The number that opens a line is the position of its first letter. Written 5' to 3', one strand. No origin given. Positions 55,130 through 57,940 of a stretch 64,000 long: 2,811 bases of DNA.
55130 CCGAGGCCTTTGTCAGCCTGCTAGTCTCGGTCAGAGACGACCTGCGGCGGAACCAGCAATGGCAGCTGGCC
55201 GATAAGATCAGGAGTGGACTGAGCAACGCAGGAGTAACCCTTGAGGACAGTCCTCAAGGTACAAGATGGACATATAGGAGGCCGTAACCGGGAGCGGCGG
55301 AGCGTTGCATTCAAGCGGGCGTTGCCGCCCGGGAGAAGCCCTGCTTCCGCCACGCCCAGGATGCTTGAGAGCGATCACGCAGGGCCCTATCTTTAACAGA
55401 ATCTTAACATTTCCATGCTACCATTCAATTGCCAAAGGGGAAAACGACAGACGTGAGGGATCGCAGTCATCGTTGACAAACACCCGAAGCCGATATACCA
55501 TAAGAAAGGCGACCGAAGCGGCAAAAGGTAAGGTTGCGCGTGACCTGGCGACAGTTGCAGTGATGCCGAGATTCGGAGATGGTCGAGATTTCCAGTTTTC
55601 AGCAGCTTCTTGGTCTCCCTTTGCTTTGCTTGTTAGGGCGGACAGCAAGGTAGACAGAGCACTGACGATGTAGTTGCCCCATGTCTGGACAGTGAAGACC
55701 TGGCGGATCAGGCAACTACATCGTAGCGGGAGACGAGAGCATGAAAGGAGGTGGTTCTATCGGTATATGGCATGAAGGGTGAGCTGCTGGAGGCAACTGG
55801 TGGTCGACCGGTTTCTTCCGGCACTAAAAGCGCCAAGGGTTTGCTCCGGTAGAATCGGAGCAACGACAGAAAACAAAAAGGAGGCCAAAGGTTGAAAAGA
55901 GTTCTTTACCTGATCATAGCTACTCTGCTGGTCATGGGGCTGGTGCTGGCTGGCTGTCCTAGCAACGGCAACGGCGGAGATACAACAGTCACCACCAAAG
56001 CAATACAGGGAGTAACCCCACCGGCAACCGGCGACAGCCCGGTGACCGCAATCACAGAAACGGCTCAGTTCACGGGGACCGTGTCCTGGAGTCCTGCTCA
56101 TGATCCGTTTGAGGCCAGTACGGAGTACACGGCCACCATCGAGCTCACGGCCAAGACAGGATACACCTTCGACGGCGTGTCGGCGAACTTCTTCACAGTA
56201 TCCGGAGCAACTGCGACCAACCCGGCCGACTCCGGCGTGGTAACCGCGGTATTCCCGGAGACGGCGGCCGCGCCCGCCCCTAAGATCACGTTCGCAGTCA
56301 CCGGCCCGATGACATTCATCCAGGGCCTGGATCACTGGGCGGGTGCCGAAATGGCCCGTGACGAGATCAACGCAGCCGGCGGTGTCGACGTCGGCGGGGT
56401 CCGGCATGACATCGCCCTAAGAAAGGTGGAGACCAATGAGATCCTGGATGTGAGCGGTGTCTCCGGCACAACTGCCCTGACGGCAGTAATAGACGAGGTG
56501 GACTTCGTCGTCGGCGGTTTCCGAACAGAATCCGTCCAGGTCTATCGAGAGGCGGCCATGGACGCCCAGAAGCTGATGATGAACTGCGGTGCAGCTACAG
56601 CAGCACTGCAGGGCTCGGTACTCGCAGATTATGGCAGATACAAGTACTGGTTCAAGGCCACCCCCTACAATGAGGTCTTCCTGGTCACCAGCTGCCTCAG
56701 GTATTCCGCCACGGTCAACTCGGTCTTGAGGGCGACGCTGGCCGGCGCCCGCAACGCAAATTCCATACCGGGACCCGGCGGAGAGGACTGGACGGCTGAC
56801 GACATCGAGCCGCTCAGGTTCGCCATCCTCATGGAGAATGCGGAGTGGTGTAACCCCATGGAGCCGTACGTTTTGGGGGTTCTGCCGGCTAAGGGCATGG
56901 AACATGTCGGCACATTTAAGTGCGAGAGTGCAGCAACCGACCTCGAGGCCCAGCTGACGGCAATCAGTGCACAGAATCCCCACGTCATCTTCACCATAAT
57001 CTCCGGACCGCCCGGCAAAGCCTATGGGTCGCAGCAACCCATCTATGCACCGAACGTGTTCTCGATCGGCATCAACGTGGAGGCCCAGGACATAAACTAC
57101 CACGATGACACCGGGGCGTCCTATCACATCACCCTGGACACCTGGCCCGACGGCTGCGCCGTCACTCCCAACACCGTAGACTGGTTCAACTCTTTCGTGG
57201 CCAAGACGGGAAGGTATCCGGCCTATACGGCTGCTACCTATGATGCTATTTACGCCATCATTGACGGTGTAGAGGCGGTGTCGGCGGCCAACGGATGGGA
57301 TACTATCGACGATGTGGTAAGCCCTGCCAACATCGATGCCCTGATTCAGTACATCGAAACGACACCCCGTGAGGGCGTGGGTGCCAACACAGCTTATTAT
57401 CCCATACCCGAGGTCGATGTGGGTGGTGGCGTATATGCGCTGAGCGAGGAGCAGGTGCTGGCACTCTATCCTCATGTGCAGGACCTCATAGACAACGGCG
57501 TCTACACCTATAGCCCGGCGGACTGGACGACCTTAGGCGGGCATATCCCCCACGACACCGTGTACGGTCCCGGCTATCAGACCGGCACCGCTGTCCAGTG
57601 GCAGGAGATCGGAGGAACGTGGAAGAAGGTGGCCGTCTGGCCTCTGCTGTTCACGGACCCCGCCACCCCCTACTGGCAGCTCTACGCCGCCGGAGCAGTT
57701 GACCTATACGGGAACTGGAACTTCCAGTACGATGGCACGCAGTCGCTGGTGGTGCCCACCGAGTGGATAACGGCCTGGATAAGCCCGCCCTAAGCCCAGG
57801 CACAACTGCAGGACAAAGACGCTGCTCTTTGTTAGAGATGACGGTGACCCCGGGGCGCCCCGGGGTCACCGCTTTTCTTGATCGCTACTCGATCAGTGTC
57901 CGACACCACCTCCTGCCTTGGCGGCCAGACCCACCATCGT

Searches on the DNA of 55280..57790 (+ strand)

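Call 11: search_rna_families(source=window, start=55280, end=55960, threshold=evalue, max_evalue=10)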
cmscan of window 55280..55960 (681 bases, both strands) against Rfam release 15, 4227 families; matches with E-value up to 10: 4.
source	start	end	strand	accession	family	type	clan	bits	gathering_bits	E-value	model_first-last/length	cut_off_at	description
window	55613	55727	+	RF00056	SNORA71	Gene; snRNA; snoRNA; HACA-box;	-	15.6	60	2.3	1-134/134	no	Small nucleolar RNA SNORA71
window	55884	55941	+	RF01618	ceN114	Gene; snRNA; snoRNA; CD-box;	-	15.2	44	6.2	1-63/63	no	Nematode snoRNA ceN114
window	55789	55835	-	RF04025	mir-7964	Gene; miRNA;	-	14.3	80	9.9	1-51/51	no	mir-7964 microRNA precursor family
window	55789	55898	+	RF02248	Six3os1_3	Gene; lncRNA;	-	14.2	40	0.42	1-75/75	no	Six3os1 conserved region 3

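Call 52: build_rna_model(alignment_id=A4, structure=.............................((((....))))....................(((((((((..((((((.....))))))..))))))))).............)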
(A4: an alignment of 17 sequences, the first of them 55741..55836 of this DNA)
Model R1 built from alignment A4 (17 sequences, 113 columns); structure: as given.
model positions 96; base pairs 19; branch points 1; effective number of sequences 2.08; information 0.596 bits per position. Calibrated on 0.2 Mb of random sequence (short: E-values are rough).
structure used (alignment columns):
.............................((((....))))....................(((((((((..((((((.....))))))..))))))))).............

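Call 54: search_with_rna_model(model_id=R1, sources=[window, L001, L003, L004, L005, L009, L012, L014, L015, L018, L023, L024, L030, L035, L038, L042, L043, L045, L050, L055, L063, L067, L068, L069, L070, L071, L072, L073, L076, L077, L078], max_evalue=10)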
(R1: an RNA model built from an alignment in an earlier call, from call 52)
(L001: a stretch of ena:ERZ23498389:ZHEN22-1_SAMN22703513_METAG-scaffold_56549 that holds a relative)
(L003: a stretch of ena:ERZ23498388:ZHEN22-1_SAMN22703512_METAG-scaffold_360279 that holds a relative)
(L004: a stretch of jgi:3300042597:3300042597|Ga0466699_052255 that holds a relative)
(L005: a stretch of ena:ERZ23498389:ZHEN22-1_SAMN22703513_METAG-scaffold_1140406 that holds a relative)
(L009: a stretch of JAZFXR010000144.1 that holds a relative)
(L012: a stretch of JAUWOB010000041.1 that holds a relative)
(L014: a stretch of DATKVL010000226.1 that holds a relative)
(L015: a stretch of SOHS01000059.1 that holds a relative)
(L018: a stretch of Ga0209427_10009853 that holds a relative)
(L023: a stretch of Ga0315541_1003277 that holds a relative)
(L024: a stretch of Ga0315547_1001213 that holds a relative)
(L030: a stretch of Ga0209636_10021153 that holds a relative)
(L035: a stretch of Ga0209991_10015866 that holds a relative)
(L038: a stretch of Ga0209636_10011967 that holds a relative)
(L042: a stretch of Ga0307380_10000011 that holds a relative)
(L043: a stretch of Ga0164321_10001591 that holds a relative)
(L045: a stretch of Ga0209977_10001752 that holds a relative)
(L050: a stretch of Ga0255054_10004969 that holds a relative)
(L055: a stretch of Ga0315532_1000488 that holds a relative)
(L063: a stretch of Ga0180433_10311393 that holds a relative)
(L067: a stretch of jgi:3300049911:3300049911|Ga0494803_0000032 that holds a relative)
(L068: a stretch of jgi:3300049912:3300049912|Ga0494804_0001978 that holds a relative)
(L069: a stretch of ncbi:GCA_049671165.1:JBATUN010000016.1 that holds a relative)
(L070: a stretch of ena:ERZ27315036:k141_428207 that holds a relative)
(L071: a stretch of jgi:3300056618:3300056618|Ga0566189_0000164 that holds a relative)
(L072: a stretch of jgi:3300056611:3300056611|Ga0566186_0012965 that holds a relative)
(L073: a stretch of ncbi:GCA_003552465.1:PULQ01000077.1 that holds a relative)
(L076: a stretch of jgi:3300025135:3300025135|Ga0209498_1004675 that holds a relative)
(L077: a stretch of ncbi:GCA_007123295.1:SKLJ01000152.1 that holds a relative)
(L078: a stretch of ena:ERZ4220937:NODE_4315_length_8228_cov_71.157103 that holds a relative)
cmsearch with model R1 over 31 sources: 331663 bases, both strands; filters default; matches with E-value up to 10: 39.
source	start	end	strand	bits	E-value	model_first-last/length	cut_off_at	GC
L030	366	461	-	103.8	6.7e-23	1-96/96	no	0.47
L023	362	458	-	102.9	1.2e-22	1-96/96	no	0.48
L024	4863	4959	+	102.9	1.2e-22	1-96/96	no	0.48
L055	1298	1394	+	102.9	1.2e-22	1-96/96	no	0.48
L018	3382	3477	-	102.2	1.7e-22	1-96/96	no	0.44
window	55741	55836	+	101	3.4e-22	1-96/96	no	0.53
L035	3048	3146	-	99.2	9.3e-22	1-96/96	no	0.47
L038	2236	2331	+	99.2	9.6e-22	1-96/96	no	0.48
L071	15603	15698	+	97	3.3e-21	1-96/96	no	0.49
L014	1872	1981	-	96.4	4.6e-21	1-96/96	no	0.43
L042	419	528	+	96.4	4.6e-21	1-96/96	no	0.43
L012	4922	5017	-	95.4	8.2e-21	1-96/96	no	0.54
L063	879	974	-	94.2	1.6e-20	1-96/96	no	0.55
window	14439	14534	-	89.2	2.8e-19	1-96/96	no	0.58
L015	5656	5765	-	89.1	3e-19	1-96/96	no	0.45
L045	8439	8548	+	89.1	3e-19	1-96/96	no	0.45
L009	1856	1965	+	84.1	4.9e-18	1-96/96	no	0.49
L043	3155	3264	+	84.1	4.9e-18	1-96/96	no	0.49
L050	1094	1203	+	83.6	6.9e-18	1-96/96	no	0.5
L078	305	398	+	77.4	2.3e-16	1-96/96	no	0.52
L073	9876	9969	+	75.8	5.6e-16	1-96/96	no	0.61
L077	2857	2950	+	75.4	7.1e-16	1-96/96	no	0.6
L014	1847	1936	+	26.3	0.00098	1-96/96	no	0.47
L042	464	553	-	26.3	0.00098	1-96/96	no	0.47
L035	3061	3099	+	21.2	0.017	45-83/96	no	0.59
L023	375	413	+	21.2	0.017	45-83/96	no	0.59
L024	4908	4946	-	21.2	0.017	45-83/96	no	0.59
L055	1343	1381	-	21.2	0.017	45-83/96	no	0.59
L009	1914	1958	-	17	0.19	39-83/96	no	0.58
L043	3213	3257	-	17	0.19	39-83/96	no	0.58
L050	1152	1196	-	17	0.19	39-83/96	no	0.58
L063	892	930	+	16.5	0.25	45-83/96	no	0.62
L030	317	430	+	16.1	0.32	1-96/96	no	0.39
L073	9918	9956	-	13.9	1.1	45-83/96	no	0.74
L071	9982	10016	+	11.7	4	1-96/96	no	0.34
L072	2632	2666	+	11.7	4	1-96/96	no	0.34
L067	16764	16841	-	11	5.8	1-96/96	no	0.45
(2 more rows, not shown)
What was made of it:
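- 55741..55836 (+): Conserved leader core, copy B: SD mimic, small hairpin Pb and the P1/P2 hairpin. Covariance model R1 scores it at 101 bits, E = 3e-22 (call 54).
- The covariance-model score is strongly strand-asymmetric (call 54).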

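Call 68: search_rna_families(sources=[L009, L014, L063, L035, L078, L012], threshold=evalue, max_evalue=5)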
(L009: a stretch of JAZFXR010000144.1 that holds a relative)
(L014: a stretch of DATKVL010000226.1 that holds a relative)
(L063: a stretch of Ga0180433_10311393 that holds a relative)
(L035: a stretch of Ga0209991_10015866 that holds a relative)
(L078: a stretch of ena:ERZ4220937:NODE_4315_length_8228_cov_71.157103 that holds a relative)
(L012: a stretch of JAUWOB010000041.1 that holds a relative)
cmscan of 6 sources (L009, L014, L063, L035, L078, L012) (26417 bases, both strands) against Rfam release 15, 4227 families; matches with E-value up to 5: 2.
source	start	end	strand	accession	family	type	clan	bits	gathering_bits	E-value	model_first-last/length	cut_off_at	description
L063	1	61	-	RF00001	5S_rRNA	Gene; rRNA;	CL00113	37.8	38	0.00014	1-61/120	3'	5S ribosomal RNA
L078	2093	2170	-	RF02621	BSnc120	Gene; sRNA;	-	22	114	0.89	1-88/88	no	Brucella sRNA 120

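Call 72: search_with_rna_model(model_id=R1, sources=[L079, L080], max_evalue=1, show_alignments=1)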
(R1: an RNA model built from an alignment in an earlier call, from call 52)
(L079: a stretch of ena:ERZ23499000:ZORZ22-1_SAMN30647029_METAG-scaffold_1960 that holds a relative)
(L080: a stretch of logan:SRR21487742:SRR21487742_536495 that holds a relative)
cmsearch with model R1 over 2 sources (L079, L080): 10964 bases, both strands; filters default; matches with E-value up to 1: 2.
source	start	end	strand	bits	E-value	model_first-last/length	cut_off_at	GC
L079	3859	3955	+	68.8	1e-15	1-96/96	no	0.47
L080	76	172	+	68.8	1e-15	1-96/96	no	0.47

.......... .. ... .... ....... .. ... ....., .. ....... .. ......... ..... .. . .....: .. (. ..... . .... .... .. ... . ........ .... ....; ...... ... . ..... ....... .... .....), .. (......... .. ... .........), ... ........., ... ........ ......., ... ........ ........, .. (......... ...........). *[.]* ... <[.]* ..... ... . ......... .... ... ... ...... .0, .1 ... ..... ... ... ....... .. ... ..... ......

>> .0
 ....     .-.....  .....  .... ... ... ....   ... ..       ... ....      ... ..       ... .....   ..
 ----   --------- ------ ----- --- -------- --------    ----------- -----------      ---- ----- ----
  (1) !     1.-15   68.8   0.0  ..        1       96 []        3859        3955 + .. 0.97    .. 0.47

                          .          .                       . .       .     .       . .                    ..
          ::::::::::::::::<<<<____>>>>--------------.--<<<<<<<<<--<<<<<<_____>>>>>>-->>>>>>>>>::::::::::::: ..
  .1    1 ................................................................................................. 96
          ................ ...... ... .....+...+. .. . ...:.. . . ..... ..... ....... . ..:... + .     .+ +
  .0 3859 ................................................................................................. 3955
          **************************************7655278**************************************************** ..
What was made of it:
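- The covariance model scores 69-104 bits on the sense strand and at most 26 bits on the antisense strand (calls 54, 72).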
